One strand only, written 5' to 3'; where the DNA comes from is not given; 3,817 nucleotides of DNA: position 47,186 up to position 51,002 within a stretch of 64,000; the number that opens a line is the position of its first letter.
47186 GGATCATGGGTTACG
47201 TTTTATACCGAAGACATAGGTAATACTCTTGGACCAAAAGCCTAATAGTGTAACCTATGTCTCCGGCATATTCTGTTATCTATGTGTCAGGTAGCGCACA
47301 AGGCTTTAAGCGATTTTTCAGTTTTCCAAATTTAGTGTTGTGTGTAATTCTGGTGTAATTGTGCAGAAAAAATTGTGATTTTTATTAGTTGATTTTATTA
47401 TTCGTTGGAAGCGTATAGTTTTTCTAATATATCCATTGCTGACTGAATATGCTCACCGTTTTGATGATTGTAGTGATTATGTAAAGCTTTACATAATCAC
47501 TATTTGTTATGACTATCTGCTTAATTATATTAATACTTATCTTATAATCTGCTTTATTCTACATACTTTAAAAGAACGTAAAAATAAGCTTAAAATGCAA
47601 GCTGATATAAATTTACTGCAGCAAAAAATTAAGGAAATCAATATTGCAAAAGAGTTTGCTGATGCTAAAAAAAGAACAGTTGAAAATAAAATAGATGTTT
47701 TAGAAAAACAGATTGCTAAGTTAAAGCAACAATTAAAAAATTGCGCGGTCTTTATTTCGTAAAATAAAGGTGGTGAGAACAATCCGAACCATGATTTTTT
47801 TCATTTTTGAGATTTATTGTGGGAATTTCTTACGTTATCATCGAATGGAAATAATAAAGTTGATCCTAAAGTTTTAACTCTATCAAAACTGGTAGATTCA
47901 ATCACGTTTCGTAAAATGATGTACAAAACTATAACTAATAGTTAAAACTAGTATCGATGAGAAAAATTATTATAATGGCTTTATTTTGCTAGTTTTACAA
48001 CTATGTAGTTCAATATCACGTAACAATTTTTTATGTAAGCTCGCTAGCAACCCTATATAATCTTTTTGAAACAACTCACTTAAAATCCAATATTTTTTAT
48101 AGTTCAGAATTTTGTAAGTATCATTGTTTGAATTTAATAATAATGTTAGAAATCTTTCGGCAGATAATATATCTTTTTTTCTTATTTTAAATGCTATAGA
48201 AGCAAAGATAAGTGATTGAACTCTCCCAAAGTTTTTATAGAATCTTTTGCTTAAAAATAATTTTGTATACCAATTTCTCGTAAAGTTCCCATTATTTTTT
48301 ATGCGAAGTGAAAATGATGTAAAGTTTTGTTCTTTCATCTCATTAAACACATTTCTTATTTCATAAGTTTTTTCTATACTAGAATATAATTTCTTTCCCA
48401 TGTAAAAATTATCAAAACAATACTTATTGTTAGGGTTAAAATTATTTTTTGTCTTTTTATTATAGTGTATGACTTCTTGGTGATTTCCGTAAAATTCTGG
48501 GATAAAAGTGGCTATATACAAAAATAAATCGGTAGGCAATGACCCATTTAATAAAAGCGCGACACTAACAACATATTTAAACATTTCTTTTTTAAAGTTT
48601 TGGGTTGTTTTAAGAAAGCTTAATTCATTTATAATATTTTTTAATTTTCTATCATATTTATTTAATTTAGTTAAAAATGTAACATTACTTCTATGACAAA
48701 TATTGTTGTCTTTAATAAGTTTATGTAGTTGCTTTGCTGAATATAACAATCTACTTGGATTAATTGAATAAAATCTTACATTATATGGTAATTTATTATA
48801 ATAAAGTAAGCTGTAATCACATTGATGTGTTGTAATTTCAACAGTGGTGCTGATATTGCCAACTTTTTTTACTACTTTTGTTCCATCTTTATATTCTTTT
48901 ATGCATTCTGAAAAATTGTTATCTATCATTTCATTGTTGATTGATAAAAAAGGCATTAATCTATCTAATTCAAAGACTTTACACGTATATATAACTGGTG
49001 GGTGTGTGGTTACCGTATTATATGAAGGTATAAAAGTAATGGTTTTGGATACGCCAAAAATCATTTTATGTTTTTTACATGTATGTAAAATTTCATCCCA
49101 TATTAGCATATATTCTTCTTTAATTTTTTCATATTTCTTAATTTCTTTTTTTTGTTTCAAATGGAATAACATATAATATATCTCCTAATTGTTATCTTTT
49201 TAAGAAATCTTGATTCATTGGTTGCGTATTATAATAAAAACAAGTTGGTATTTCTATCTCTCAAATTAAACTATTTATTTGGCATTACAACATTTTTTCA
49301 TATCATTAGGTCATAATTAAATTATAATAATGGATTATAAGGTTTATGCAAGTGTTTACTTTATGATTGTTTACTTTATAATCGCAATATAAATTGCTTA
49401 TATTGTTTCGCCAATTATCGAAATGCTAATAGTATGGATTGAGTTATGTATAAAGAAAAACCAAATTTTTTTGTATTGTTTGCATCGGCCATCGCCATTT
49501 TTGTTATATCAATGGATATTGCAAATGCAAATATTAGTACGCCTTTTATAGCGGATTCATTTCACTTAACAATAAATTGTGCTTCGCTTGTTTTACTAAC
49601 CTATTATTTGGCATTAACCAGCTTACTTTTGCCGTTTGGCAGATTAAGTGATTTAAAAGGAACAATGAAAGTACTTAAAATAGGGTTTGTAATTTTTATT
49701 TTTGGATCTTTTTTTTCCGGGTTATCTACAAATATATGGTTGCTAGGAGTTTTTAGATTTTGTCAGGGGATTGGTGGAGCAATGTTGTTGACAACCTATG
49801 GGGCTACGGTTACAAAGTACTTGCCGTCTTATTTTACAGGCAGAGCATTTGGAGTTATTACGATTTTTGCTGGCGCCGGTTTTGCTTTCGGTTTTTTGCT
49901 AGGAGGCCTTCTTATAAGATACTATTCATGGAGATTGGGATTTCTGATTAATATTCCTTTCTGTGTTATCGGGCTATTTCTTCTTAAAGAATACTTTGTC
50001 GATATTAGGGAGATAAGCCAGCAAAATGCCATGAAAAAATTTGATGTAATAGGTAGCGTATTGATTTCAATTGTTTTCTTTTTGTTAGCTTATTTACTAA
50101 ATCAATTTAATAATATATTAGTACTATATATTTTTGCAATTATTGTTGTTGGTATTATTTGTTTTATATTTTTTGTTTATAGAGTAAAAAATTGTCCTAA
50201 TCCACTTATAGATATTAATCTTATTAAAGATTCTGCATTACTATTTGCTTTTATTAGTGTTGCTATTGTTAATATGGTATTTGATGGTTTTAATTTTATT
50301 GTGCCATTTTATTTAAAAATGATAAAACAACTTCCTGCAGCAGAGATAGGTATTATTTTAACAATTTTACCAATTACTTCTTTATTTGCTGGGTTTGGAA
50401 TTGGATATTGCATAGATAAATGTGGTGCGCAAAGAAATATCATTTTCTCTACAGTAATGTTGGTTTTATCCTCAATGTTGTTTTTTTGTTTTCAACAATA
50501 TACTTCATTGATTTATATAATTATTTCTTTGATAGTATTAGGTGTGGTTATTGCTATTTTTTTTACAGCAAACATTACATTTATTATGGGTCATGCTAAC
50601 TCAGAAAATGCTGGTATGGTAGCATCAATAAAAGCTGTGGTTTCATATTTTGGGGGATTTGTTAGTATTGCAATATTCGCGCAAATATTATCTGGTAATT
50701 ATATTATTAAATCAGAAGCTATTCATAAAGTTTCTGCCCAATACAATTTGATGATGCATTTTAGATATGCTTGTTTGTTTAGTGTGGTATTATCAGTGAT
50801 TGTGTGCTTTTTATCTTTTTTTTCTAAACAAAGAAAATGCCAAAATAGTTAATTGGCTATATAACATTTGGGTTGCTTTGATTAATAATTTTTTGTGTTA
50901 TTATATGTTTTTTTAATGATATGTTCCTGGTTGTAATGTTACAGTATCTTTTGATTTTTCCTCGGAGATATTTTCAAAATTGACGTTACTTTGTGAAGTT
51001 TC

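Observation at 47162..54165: tRNA-Phe-adjacent islet bounded by ~30-bp direct repeats carrying eukaryote-like ORFs, an MFS pump and a sulfotransferase beside a cysC remnant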

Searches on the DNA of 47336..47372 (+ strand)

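Call 78: search_dna_similar(query=window:47336-47372:+, collection=plasmids, mode=distant, max_evalue=10, max_rows=15)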
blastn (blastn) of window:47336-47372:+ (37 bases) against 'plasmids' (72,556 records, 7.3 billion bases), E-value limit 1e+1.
Records with a match: 4; places in all: 4; records where one place covers at least 80% of the query: 0.
Best place of each record, by identity: >=99% 2; 80-90% 2.
By first word of the organism name: Paraclostridium 2; Nostoc 1; Sphingomonas 1.
By predicted mobility (MOB-suite, as given by PLSDB): non-mobilizable 3; conjugative 1.
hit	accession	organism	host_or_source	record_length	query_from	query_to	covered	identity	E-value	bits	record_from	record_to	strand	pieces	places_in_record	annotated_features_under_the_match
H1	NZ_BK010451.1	Paraclostridium sordellii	-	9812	11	37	73%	88.9%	1e+0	37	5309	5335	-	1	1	none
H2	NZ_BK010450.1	Paraclostridium sordellii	-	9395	11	37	73%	88.9%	1e+0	37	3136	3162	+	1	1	none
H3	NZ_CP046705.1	Nostoc sp. ATCC 53789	-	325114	10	27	49%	100.0%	5e+0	34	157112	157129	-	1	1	ParB N-terminal domain-containing protein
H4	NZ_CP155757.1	Sphingomonas parapaucimobilis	Chinese cabbage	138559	7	24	49%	100.0%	5e+0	34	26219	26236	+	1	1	none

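Call 79: search_dna_similar(query=window:47336-47372:+, collection=phages, mode=distant, max_evalue=10, max_rows=15)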
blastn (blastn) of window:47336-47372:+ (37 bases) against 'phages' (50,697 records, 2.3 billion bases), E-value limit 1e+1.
Records with a match: 17; places in all: 20; records where one place covers at least 80% of the query: 8.
Best place of each record, by identity: >=99% 3; 90-95% 2; 80-90% 12.
By first word of the organism name: Pectobacterium 7; Escherichia 3; Listeria 3; Lactococcus 2; Streptococcus 1; Streptomyces 1.
By host as written in the record: Escherichia coli 3; Pectobacterium atrosepticum F41 3; Pectobacterium wasabiae SCC3193 2; Listeria monocytogenes 2; Lactococcus lactis 2; Pectobacterium wasabiae 1; Dickeya solani F155 1; Streptococcus lutetiensis 33 1; and 2 more.
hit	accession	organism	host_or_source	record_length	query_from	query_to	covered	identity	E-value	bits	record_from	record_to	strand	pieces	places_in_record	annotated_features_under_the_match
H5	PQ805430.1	Escherichia phage EK8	Escherichia coli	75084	6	35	81%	83.3%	6e+0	32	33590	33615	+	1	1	none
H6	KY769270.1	Pectobacterium phage phiA41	Pectobacterium wasabiae SCC3193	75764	6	35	81%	83.3%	6e+0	32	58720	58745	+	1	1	none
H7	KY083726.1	Pectobacterium phage A38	Pectobacterium wasabiae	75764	6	35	81%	83.3%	6e+0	32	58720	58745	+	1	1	none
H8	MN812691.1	Pectobacterium phage Horatius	Dickeya solani F155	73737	6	35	81%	83.3%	6e+0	32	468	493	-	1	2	repeat_region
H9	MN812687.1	Pectobacterium phage Possum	Pectobacterium atrosepticum F41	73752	6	35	81%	83.3%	6e+0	32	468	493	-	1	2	repeat_region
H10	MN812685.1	Pectobacterium phage Arno152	Pectobacterium atrosepticum F41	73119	6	35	81%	83.3%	6e+0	32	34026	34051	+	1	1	record has no annotation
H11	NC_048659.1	Pectobacterium phage phiA41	Pectobacterium wasabiae SCC3193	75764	6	35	81%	83.3%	6e+0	32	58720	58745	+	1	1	none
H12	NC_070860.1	Pectobacterium phage Possum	Pectobacterium atrosepticum F41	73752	6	35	81%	83.3%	6e+0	32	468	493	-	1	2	repeat_region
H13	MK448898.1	Streptococcus phage Javan284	Streptococcus lutetiensis 33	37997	1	27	73%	88.9%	2e+0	34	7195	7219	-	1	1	hypothetical protein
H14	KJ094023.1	Listeria phage LP-101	Listeria monocytogenes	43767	11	37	73%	85.2%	6e+0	32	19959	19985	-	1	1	none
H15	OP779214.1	Listeria phage LP-P111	Listeria monocytogenes LM 71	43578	11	37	73%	85.2%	6e+0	32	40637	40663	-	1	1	none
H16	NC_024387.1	Listeria phage LP-101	Listeria monocytogenes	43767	11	37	73%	85.2%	6e+0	32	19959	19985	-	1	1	none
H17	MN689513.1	Lactococcus phage CHPC1242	Lactococcus lactis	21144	6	27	59%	90.9%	6e+0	32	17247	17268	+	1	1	hypothetical protein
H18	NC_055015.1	Lactococcus phage CHPC1242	Lactococcus lactis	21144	6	27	59%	90.9%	6e+0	32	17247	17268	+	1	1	hypothetical protein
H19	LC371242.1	Escherichia phage EcS1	Escherichia coli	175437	11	27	46%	100.0%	6e+0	32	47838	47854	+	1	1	Hypothetical protein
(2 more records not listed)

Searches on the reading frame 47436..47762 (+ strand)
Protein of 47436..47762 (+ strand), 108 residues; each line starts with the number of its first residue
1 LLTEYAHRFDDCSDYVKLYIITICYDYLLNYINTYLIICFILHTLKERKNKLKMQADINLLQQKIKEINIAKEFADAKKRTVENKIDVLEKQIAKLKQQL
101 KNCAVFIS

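Call 7: search_protein_families(library=pfam, proteins=[window:47436-47762:+], max_evalue=0.1)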
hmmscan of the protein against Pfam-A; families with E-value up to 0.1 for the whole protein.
window:47436-47762:+ (108 aa): 12 families
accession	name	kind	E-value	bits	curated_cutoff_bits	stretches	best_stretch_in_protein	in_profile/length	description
PF16888.10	YwqH-like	-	0.0091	16.7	33.7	0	53-84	14-45/123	YwqH-like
PF03148.19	Tektin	-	0.011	15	34.3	1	43-102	229-290/383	Tektin family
PF16326.10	ABC_tran_CTD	-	0.015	15.9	32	1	81-106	12-37/69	ABC transporter C-terminal domain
PF06009.19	Laminin_II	-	0.023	15.2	33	1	46-103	28-85/138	Laminin Domain II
PF14965.11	BRI3BP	-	0.025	14.5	27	0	76-100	154-178/179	Negative regulator of p53/TP53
PF14817.11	HAUS5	-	0.032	13.5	25.6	1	37-102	36-102/643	HAUS augmin-like complex subunit 5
PF02185.22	HR1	-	0.037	14.4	33.1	1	75-99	38-62/67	Hr1 repeat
PF08647.16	BRE1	-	0.04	14.5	27.9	1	48-101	16-69/95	BRE1 E3 ubiquitin ligase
PF05266.19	DUF724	-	0.04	14.2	38.4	1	46-103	120-177/188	Protein of unknown function (DUF724)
PF04420.19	CHD5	-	0.041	14.2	29.3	1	24-102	8-90/159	CHD5-like protein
PF02996.22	Prefoldin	-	0.05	14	23.2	1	67-103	74-110/120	Prefoldin subunit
PF06248.19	Zw10_N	-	0.056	14.5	26.3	0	72-107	42-80/93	Centromere/kinetochore Zw10 N-terminal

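Call 36: search_protein_families(library=phrogs, proteins=[window:47436-47762:+], max_evalue=0.01)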
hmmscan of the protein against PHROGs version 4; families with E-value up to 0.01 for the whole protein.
window:47436-47762:+ (108 aa): 3 families
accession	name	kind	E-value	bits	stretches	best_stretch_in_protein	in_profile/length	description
phrog_1244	-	unknown function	0.0033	17.8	1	41-99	18-76/157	-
phrog_5553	-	unknown function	0.0069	17.6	1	53-101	11-59/114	-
phrog_3999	-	unknown function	0.009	17.2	0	37-102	23-88/107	-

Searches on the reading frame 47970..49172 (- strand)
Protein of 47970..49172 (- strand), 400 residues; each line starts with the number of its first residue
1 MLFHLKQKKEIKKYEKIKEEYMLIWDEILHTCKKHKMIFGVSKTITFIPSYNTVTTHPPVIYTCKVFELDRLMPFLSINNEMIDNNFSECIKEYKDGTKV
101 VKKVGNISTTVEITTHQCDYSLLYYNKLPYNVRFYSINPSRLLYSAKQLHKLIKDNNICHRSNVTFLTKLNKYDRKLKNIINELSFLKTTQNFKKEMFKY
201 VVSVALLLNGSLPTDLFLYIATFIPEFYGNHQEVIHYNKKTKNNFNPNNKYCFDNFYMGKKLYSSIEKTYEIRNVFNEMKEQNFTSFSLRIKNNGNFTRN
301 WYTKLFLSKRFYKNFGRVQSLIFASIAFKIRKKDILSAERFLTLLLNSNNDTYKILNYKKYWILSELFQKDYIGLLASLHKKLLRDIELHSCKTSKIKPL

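Call 7: search_protein_families(library=pfam, proteins=[window:47970-49172:-], max_evalue=0.1)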
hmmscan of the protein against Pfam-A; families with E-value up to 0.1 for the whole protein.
window:47970-49172:- (400 aa): 1 family
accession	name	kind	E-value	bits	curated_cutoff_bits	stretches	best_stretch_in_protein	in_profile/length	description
PF00517.22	GP41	-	0.0041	17.5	29.6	1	102-187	53-147/197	Retroviral envelope protein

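Call 12: search_protein_families(library=ncbifam, proteins=[window:47970-49172:-], max_evalue=0.01)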
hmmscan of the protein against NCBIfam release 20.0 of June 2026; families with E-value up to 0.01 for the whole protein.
window:47970-49172:- (400 aa): 0 families

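Call 36: search_protein_families(library=phrogs, proteins=[window:47970-49172:-], max_evalue=0.01)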
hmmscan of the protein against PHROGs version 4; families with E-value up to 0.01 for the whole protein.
window:47970-49172:- (400 aa): 0 families

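Call 53: search_protein_families(library=padloc, proteins=[window:47970-49172:-], max_evalue=0.001)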
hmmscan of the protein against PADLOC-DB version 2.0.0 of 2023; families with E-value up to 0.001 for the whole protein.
window:47970-49172:- (400 aa): 0 families

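Call 61: search_protein_representatives(protein=window:47970-49172:-)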
Query: 400 residues. Proteins with E-value up to 0.001 (for the whole library): 1; up to 1e-10: 1; up to 1e-30: 1. The best 1 are listed.
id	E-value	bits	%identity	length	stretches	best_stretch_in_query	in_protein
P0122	3.9e-263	888.5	100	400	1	1-400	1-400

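Call 94: predict_structure(protein=window:47970-49172:-)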
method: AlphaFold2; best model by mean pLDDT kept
length: 400 residues; sequences in the alignment: 1
mean_pLDDT: 35.4   pTM: 0.32
mean pLDDT of the five models: 35.4, 32.8, 30.5, 26.9, 26.6
residues with pLDDT >= 90: 0; 70-90: 22; 50-70: 53; < 50: 325
segments of 3 or more residues with pLDDT < 50: 1-4, 35-138, 159-162, 188-400
pLDDT, mean of each block of 10 residues (from residue 1): 54 70 63 44 22 24 25 23 22 35 36 30 23 36 57 55 60 78 62 42 36 36 28 21 23 21 22 24 23 24 29 32 32 32 31 25 29 33 32 25
secondary structure, 60 per line:
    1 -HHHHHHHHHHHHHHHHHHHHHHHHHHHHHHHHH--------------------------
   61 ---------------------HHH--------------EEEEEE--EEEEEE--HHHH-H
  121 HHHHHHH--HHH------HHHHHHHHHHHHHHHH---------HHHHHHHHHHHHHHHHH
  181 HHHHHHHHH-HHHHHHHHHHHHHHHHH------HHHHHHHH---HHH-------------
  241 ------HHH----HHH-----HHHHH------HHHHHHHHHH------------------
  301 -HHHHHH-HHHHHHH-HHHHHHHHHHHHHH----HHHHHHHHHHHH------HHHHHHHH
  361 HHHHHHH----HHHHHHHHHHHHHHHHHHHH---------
elements in order: H2-34 E99-104 E107-112 H115-118 H120-127 H139-154 H164-189 H191-207 H214-221 H262-266 H273-282 H302-307 H309-315 H317-330 H335-346 H353-367 H372-391

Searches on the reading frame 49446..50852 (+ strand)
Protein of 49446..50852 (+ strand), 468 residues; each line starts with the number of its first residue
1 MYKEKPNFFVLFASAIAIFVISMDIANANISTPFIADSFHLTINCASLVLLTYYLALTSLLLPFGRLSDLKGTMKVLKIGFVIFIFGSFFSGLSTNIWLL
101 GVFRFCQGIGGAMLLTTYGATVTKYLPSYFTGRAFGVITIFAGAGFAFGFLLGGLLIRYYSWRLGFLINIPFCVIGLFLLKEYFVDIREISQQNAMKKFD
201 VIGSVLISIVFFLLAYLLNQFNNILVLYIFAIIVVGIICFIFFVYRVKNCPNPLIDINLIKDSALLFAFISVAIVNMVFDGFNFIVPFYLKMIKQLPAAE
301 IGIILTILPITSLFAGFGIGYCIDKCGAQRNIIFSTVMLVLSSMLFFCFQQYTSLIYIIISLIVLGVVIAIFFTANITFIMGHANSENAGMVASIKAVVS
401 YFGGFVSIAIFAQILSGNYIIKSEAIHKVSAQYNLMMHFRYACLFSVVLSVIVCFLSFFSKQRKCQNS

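Call 7: search_protein_families(library=pfam, proteins=[window:49446-50852:+], max_evalue=0.1)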
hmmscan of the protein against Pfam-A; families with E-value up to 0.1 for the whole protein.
window:49446-50852:+ (468 aa): 3 families
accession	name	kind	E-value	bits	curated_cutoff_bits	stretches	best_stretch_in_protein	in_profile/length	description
PF07690.21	MFS_1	-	1.3e-39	136.6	33.4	1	15-407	2-346/347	Major Facilitator Superfamily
PF00083.30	Sugar_tr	-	2.5e-05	23.8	22.3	1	297-459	44-190/452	Sugar (and other) transporter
PF11982.13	DUF3483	-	0.0043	17.2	31.5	1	153-275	17-143/215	Domain of unknown function (DUF3483)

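Call 12: search_protein_families(library=ncbifam, proteins=[window:49446-50852:+], max_evalue=0.01)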
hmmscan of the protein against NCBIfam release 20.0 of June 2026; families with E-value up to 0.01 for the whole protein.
window:49446-50852:+ (468 aa): 34 families (the best 25 are shown)
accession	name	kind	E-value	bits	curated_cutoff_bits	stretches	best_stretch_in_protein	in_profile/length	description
TIGR00711.1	efflux_EmrB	subfamily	6.9e-38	130.6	230.2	1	10-446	3-439/485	DHA2 family efflux MFS transporter permease subunit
NF011571.1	PRK14995.1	subfamily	2e-30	106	701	1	17-420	14-416/493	SmvA family efflux MFS transporter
NF040895.2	MFS_effux_SdrM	equivalog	8.2e-24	84.5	550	1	11-437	8-426/441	multidrug efflux MFS transporter SdrM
NF000031.1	MFS_efflux_LmrA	exception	1.1e-23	83.8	850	1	11-414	33-436/484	lincomycin efflux MFS transporter Lmr(A)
NF007799.0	PRK10504.1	subfamily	2.2e-23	82.9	426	1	10-449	11-444/471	multidrug transporter subunit MdtD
NF000025.1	MFS_efflux_tcmA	exception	9.6e-23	80.7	999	1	9-415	26-431/538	tetracenomycin C efflux MFS transporter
NF012175.1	tet_MFS_L_K_45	equivalog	1.2e-22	80.3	650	1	18-454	9-433/444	Tet(L)/Tet(K)/Tet(45) family tetracycline efflux MFS transporter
NF012185.0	tet_MFS_L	exception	3.3e-20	72.4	925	1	16-448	22-439/457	tetracycline efflux MFS transporter Tet(L)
NF012169.0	qepA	equivalog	4.5e-19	68.4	1075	1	11-414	23-421/511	fluoroquinolone efflux MFS transporter QepA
NF033896.2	MFS_LfrA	equivalog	1.2e-17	63.7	825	1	10-419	21-428/504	efflux MFS transporter LfrA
NF012184.0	tet_MFS_45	exception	4.2e-17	62.2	975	1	9-417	15-410/458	tetracycline efflux MFS transporter Tet(45)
TIGR00710.1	efflux_Bcr_CflA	subfamily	2e-16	60.4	200.9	1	31-209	27-202/385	Bcr/CflA family efflux MFS transporter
NF000089.1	qac_MFS_AB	exception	1.2e-15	57.3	900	1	5-419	15-429/514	QacA/B family quaternary ammonium compound efflux MFS transporter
TIGR00880.1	2_A_01_02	superfamily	2.5e-15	56.9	131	1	62-179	15-133/141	multidrug resistance protein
NF000391.1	EmrB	exception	1.3e-14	53.8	925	1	10-441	12-444/501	multidrug efflux MFS transporter permease subunit EmrB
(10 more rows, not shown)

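Call 15: find_encoding_contigs(protein=window:49446-50852:+, flank=10000, max_places=10)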
Protein window:49446-50852:+ (468 aa): 2 contigs read that carry it; 2 places shown.
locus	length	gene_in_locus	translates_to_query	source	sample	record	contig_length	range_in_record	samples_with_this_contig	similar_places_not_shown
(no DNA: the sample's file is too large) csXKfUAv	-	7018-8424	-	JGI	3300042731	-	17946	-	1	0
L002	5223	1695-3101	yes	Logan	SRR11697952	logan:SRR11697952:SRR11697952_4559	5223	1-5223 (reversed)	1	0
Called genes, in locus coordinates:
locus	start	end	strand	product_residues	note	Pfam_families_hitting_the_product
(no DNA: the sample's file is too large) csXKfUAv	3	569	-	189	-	PF14512:TM1586_NiRdase (faint), PF00881:Nitroreductase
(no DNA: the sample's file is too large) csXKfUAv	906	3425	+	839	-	PF03968:LptD_N, PF04453:LptD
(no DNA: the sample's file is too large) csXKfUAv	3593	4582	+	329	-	PF13623:SurA_N_2, PF13624:SurA_N_3, PF09312:SurA_N, PF13616:Rotamase_3, PF00639:Rotamase, PF13145:Rotamase_2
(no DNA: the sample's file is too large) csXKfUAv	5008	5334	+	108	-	-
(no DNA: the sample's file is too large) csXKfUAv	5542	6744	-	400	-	-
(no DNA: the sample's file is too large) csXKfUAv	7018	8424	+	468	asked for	PF07690:MFS_1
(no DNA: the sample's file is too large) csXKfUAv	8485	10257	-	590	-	-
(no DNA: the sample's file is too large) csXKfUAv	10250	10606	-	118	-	-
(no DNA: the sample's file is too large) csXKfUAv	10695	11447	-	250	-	PF19798:Sulfotransfer_5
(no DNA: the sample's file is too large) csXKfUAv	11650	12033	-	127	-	-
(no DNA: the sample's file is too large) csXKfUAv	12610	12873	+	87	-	-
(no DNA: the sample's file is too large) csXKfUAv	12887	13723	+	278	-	PF01609:DDE_Tnp_1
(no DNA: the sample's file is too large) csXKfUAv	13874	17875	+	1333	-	PF13637:Ank_4 (faint), PF00023:Ank (faint), PF13606:Ank_3 (faint), PF12796:Ank_2, PF13857:Ank_5 (faint)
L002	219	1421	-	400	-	-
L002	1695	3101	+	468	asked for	PF07690:MFS_1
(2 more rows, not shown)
